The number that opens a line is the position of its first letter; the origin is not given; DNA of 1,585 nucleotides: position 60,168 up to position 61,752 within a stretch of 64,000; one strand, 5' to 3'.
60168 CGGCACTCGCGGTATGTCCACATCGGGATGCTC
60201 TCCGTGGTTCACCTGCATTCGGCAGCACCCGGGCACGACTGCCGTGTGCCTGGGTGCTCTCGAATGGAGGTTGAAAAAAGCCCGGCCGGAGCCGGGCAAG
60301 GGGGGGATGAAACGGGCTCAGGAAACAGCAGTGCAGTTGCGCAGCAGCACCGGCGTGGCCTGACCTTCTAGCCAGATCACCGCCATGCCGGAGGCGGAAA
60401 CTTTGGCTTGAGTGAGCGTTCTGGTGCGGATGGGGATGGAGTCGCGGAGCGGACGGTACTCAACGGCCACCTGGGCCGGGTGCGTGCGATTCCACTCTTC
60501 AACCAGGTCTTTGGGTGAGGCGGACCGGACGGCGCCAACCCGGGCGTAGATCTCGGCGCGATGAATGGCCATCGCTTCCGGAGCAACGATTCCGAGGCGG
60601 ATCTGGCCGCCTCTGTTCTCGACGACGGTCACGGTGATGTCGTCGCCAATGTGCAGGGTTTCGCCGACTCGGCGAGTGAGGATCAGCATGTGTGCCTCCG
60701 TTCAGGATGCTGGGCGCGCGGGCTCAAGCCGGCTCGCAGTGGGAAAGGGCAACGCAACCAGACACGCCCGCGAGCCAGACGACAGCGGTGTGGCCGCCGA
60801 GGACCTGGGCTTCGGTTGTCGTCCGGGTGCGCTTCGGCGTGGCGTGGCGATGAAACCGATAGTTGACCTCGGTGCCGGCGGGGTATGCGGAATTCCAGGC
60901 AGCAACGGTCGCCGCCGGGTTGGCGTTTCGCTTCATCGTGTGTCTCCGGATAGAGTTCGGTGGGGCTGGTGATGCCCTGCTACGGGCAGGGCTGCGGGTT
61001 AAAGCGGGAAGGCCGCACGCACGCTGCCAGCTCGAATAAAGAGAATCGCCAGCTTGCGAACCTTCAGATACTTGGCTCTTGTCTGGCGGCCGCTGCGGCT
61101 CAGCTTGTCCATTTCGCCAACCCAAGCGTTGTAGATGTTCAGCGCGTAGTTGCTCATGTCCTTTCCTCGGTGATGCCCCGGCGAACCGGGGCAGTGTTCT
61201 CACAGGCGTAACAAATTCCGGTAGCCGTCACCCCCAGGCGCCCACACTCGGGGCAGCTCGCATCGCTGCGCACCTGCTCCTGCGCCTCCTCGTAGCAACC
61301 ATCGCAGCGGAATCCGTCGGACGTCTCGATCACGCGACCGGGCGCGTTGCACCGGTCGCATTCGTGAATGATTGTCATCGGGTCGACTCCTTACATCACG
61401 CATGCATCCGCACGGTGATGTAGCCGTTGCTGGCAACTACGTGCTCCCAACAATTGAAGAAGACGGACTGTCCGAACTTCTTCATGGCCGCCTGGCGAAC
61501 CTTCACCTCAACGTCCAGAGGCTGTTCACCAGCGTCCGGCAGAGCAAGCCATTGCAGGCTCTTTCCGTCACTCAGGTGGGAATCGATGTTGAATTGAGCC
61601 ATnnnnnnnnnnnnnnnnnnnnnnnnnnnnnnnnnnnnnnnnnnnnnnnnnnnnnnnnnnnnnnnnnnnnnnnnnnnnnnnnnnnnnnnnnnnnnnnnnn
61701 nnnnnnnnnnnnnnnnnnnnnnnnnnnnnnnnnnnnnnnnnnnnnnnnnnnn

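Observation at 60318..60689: Phage-encoded CsrA/RsmA homolog with a long C-terminal extension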

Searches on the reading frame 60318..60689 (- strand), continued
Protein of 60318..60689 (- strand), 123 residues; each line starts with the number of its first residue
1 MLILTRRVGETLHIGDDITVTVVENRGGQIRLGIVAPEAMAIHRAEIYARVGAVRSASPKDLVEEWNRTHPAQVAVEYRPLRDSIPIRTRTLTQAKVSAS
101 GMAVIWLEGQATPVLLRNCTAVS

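Call 32: predict_structure(alignment_id=A4)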
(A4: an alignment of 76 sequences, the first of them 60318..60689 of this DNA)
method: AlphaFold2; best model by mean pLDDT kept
length: 123 residues; sequences in the alignment: 76
mean_pLDDT: 84.8   pTM: 0.54
mean pLDDT of the five models: 84.8, 84.2, 83.4, 80.3, 79.5
residues with pLDDT >= 90: 66; 70-90: 39; 50-70: 14; < 50: 4
segments of 3 or more residues with pLDDT < 50: 52-55
pLDDT, mean of each block of 10 residues (from residue 1): 84 87 84 80 57 64 94 92 91 95 96 95 87
secondary structure, 60 per line:
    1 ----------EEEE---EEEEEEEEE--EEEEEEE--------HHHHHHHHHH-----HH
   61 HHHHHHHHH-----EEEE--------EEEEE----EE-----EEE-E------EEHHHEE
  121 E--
elements in order: E11-14 E18-26 E29-35 H44-53 H59-69 E75-78 E87-91 E103-105 E119-121

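Call 52: get_annotated_region(hit=H49, flank=3000)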
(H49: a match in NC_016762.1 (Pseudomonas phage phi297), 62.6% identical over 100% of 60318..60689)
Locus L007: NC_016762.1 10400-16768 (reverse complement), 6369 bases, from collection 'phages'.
description: Pseudomonas phage phi297, complete genome.
organism: Pseudomonas phage phi297 (NCBI taxid 1129145)
taxonomy: Viruses; Duplodnaviria; Heunggongvirae; Uroviricota; Caudoviricetes
host: Pseudomonas aeruginosa; source: -; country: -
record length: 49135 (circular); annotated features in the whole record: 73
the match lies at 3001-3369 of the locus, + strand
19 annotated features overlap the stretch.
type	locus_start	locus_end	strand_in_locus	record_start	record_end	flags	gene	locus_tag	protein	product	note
CDS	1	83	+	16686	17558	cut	-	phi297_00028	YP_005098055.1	CI-like repressor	similar to ACD38813.1 predicted transcriptional regulator protein [Pseudomonas aeruginosa] & YP_001347761.1 Cro/CI ...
CDS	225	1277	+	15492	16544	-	-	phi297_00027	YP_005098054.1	ParA-like partition protein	similar to YP_390237.1 ATPase domain-containing protein [Desulfovibrio desulfuricans subsp. desulfuricans str. G20]; ...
CDS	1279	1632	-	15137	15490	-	-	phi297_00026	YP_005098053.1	hypothetical protein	-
stem_loop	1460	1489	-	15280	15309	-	-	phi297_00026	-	-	discovered using MFOLD; dG = -29.50 kcal/mol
CDS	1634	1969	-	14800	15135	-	-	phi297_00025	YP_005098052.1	DUF1654 domain-containing protein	similar to ACD38816.1 hypothetical phage protein [Pseudomonas aeruginosa], YP_001347758.1 hypothetical protein ...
regulatory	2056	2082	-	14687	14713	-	-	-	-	promoter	-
regulatory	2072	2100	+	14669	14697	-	-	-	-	promoter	-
CDS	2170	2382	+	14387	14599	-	-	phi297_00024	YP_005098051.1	hypothetical protein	-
CDS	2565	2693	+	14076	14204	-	-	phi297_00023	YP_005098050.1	hypothetical protein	one transmembrane domain found using Phobius and TMHMM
CDS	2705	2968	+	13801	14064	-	-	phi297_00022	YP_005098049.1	hypothetical protein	similar to ZP_04933693.1 hypothetical protein PA2G_01018 [Pseudomonas aeruginosa 2192]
CDS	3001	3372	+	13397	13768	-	-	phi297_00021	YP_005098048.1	transcriptional regulator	similar to ACD38819.1 global regulator family protein [Pseudomonas aeruginosa] & YP_001347754.1 regulatory protein ...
CDS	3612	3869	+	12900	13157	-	-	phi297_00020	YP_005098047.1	hypothetical protein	-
CDS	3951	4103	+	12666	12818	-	-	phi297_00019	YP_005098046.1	hypothetical protein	similar to ZP_04933473.1 hypothetical protein PA2G_00792 [Pseudomonas aeruginosa 2192] & YP_001347753.1 hypothetical ...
CDS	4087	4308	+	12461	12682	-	-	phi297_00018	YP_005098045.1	hypothetical protein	similar to YP_001347752.1 hypothetical protein PSPA7_2385 [Pseudomonas aeruginosa PA7] & YP_164285.1 hypothetical ...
CDS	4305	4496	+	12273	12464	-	-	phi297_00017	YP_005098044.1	hypothetical protein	similar to YP_001347751.1 hypothetical protein PSPA7_2384 [Pseudomonas aeruginosa PA7] & NP_061551.1 Orf55 [Pseudomonas ...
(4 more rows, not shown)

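Call 53: get_annotated_region(hit=H40, flank=2500)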
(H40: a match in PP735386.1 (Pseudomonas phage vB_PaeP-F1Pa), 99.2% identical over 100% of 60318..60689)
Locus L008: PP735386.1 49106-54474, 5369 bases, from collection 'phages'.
description: Pseudomonas phage vB_PaeP-F1Pa, complete genome.
organism: Pseudomonas phage vB_PaeP-F1Pa (NCBI taxid 3143136)
taxonomy: Viruses; Duplodnaviria; Heunggongvirae; Uroviricota; Caudoviricetes; Hollowayvirus
host: Pseudomonas aeruginosa ATCC 15692 (PAO1); source: sewage water; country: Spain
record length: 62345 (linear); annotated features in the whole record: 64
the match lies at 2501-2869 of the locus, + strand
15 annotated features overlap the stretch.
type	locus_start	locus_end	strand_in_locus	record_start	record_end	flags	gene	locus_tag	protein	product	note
CDS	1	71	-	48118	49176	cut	-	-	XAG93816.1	hypothetical protein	-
CDS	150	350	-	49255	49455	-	-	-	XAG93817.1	hypothetical protein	-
CDS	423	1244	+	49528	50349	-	-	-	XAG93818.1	transcriptional repressor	-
CDS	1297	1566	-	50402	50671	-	-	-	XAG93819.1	hypothetical protein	-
CDS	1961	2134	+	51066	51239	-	-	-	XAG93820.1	hypothetical protein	-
CDS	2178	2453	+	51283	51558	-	-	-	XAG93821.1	hypothetical protein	-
CDS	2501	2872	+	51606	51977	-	-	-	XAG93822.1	transcriptional regulator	-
CDS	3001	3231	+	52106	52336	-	-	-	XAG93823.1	hypothetical protein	-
CDS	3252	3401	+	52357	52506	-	-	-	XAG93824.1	hypothetical protein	-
CDS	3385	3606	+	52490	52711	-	-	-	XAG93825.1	hypothetical protein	-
CDS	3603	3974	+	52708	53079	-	-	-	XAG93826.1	hypothetical protein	-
CDS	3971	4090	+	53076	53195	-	-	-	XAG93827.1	hypothetical protein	-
CDS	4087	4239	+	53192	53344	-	-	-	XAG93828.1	hypothetical protein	-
CDS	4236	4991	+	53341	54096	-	-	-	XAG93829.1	exonuclease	-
CDS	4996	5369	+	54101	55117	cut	-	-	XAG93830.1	hypothetical protein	-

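Call 59: get_annotated_region(hit=H48, flank=1500)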
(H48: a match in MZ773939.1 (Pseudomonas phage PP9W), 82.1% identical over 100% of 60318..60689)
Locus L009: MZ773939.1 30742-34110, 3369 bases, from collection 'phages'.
description: Pseudomonas phage PP9W, complete genome.
organism: Pseudomonas phage PP9W (NCBI taxid 2873345)
taxonomy: Viruses; Duplodnaviria; Heunggongvirae; Uroviricota; Caudoviricetes
host: Pseudomonas aeruginosa P9W; source: severely burned patient in hospital; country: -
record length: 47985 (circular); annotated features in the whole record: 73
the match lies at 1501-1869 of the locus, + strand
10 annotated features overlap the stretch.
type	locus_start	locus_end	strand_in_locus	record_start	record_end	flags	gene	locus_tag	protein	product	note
CDS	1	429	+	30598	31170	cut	-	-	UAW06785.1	hypothetical protein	-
CDS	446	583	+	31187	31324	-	-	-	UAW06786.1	hypothetical protein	-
CDS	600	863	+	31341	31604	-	-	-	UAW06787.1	hypothetical protein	-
CDS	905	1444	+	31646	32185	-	-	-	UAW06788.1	hypothetical protein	-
CDS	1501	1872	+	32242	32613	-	-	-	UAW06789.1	carbon storage regulator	carbon storage regulator CsrA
CDS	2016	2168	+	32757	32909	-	-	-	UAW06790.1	hypothetical protein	-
CDS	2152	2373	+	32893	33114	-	-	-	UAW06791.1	hypothetical protein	-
CDS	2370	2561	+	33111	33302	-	-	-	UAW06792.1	hypothetical protein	-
CDS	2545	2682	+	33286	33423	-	-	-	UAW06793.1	hypothetical protein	-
CDS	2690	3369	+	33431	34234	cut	-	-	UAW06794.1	PD-(D/E)XK nuclease family protein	-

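Call 60: get_annotated_region(hit=H52, flank=1500)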
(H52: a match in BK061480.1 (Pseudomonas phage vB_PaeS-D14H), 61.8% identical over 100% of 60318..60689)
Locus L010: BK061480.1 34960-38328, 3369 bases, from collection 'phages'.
description: TPA_asm: Pseudomonas phage vB_PaeS-D14H, complete genome.
organism: Pseudomonas phage vB_PaeS-D14H (NCBI taxid 2965063)
taxonomy: Viruses; Duplodnaviria; Heunggongvirae; Uroviricota; Caudoviricetes
host: Pseudomonas aeruginosa strain 3-38; source: -; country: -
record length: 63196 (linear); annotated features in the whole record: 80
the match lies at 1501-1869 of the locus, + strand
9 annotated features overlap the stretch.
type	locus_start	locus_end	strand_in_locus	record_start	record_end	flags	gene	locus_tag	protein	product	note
CDS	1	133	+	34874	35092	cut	-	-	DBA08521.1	hypothetical protein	-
CDS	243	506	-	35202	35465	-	-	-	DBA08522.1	hypothetical protein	-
CDS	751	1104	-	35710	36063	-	-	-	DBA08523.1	hypothetical protein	-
CDS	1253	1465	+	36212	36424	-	-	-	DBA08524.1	Phage protein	-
CDS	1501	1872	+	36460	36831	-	-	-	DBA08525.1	Bacteriophage control infection protein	-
CDS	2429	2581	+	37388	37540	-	-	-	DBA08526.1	Phage protein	-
CDS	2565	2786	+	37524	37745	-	-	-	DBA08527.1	hypothetical protein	-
CDS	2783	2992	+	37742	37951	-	-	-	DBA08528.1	hypothetical protein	-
CDS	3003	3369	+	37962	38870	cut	-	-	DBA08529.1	YqaJ-like exonuclease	-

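Call 76: search_protein_families(library=padloc, proteins=[window:60318-60689:-], max_evalue=0.01)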
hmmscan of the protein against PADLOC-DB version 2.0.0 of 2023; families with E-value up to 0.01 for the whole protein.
window:60318-60689:- (123 aa): 0 families

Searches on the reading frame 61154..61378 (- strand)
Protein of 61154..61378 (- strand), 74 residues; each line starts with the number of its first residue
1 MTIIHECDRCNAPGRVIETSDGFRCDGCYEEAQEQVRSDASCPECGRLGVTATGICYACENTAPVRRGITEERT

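Call 71: search_protein_families(library=phrogs, proteins=[window:61154-61378:-], max_evalue=0.00001)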
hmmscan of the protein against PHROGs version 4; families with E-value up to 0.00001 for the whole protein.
window:61154-61378:- (74 aa): 1 family
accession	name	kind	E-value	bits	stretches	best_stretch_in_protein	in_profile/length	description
phrog_18649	-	unknown function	7.3e-39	132.6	1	1-62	7-68/68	-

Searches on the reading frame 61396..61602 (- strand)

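Call 71: search_protein_families(library=phrogs, proteins=[window:61396-61602:-], max_evalue=0.00001)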
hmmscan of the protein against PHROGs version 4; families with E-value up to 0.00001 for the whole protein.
window:61396-61602:- (68 aa): 1 family
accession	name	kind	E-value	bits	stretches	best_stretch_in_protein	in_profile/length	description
phrog_7788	-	unknown function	1.1e-46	157.8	1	1-68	1-68/68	-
